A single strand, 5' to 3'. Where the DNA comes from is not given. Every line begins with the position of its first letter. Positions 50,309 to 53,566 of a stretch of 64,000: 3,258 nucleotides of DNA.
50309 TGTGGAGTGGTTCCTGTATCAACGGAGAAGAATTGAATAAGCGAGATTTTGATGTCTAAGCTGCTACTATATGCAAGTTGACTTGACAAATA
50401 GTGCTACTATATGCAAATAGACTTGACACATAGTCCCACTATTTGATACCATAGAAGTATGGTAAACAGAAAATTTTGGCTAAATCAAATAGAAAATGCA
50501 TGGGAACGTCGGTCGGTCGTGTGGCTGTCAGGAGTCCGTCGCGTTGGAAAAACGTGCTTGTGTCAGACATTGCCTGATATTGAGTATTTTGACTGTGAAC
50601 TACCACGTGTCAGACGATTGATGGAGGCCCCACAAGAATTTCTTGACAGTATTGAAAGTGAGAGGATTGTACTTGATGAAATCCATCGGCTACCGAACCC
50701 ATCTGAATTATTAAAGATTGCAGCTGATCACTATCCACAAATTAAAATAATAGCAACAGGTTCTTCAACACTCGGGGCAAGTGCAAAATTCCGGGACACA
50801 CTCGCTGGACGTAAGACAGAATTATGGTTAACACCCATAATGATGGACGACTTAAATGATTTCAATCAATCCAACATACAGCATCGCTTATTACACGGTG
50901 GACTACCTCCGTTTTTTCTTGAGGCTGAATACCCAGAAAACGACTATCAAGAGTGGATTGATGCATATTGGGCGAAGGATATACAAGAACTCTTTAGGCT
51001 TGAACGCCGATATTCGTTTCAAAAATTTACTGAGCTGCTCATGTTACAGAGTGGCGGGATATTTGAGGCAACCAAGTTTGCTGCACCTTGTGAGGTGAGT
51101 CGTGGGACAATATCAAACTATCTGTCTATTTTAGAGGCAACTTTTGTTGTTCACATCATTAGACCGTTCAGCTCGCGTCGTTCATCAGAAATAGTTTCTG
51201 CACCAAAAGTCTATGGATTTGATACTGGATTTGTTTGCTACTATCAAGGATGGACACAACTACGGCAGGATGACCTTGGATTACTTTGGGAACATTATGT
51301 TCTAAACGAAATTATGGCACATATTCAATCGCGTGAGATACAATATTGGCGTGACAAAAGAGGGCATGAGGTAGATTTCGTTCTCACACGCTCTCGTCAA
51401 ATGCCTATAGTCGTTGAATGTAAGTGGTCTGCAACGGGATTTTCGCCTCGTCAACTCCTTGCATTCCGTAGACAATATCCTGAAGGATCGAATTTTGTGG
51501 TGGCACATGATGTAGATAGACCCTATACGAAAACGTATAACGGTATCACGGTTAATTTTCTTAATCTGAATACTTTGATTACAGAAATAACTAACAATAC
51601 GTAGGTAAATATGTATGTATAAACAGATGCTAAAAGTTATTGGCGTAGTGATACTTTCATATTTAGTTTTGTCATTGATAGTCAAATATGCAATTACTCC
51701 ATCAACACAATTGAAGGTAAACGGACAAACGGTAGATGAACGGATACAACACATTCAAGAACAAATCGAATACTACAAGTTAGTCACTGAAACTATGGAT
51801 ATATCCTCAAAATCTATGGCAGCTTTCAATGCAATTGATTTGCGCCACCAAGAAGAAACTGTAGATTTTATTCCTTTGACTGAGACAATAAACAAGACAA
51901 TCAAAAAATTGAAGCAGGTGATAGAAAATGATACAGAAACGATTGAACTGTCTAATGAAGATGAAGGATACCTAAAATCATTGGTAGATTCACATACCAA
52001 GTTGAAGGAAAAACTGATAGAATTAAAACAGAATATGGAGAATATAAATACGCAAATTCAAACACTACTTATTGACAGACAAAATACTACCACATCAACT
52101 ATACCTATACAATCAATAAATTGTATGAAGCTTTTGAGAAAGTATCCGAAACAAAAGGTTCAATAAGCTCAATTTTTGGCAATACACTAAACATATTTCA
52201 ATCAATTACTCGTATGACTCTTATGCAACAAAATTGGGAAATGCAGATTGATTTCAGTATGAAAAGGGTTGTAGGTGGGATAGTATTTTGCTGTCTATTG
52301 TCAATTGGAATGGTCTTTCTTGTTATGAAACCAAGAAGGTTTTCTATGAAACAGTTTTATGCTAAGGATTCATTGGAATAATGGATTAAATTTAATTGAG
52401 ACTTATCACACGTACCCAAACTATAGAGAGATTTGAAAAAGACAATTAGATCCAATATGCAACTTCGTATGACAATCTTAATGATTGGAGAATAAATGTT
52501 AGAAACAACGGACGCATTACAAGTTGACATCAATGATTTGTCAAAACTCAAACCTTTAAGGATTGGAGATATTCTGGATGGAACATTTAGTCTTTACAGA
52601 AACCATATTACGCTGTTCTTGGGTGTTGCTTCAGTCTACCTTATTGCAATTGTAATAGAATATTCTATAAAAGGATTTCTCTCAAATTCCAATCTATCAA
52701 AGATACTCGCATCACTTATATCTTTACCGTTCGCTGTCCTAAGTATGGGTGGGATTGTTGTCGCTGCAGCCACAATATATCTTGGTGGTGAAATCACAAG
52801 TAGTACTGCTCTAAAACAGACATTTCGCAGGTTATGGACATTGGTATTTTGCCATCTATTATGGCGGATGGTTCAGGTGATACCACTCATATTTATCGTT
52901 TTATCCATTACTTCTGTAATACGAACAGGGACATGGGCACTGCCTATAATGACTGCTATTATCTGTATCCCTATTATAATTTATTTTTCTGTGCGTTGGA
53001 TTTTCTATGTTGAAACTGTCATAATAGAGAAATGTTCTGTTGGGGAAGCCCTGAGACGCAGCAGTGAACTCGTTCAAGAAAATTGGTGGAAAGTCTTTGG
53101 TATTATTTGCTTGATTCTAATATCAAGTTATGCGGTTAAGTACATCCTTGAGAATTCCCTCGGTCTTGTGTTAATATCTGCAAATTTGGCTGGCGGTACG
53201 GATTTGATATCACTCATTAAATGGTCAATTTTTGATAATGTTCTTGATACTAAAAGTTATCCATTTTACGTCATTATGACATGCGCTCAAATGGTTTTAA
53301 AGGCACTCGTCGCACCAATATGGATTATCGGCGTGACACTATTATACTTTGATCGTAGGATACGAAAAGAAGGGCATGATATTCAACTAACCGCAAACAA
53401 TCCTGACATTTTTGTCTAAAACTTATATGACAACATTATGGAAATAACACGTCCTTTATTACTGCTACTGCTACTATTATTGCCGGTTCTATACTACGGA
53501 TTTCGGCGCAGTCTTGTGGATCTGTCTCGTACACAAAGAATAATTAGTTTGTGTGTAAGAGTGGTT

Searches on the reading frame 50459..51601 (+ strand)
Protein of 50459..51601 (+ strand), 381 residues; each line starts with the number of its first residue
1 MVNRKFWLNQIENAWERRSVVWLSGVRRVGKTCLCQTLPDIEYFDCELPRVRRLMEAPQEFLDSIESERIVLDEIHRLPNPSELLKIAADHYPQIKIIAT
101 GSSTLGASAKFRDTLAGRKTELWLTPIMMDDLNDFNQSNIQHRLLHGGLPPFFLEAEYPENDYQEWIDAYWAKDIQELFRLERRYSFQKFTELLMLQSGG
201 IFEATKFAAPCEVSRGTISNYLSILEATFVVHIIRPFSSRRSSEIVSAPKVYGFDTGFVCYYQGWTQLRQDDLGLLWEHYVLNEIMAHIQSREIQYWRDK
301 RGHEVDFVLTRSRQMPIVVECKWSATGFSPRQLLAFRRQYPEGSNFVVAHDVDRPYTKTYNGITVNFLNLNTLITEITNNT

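Call 59: search_protein_families(library=pfam, proteins=[window:50459-51601:+], max_evalue=0.00001)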
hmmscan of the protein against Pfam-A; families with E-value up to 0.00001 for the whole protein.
window:50459-51601:+ (381 aa): 2 families
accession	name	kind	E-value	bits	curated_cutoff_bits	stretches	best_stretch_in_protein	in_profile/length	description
PF13635.12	DUF4143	-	1e-33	116.8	28.1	1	173-324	2-160/160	Domain of unknown function (DUF4143)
PF13173.12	AAA_14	-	1.4e-20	74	27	1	18-130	2-126/129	AAA domain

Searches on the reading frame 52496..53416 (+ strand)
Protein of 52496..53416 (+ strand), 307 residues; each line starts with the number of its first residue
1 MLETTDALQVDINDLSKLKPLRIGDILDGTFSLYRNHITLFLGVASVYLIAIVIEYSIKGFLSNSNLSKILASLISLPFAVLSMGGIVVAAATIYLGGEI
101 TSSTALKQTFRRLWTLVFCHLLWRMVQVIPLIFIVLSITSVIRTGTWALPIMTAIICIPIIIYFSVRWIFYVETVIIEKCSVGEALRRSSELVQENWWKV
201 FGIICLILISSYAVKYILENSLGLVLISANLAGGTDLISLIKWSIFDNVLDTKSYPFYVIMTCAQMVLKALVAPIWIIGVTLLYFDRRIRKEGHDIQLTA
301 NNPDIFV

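Call 59: search_protein_families(library=pfam, proteins=[window:52496-53416:+], max_evalue=0.00001)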
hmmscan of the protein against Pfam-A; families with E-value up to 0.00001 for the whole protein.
window:52496-53416:+ (307 aa): 1 family
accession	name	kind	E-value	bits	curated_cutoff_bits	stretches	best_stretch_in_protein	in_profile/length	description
PF10110.14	GPDPase_memb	-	1.2e-07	31.3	29.6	1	63-239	51-255/321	Membrane domain of glycerophosphoryl diester phosphodiesterase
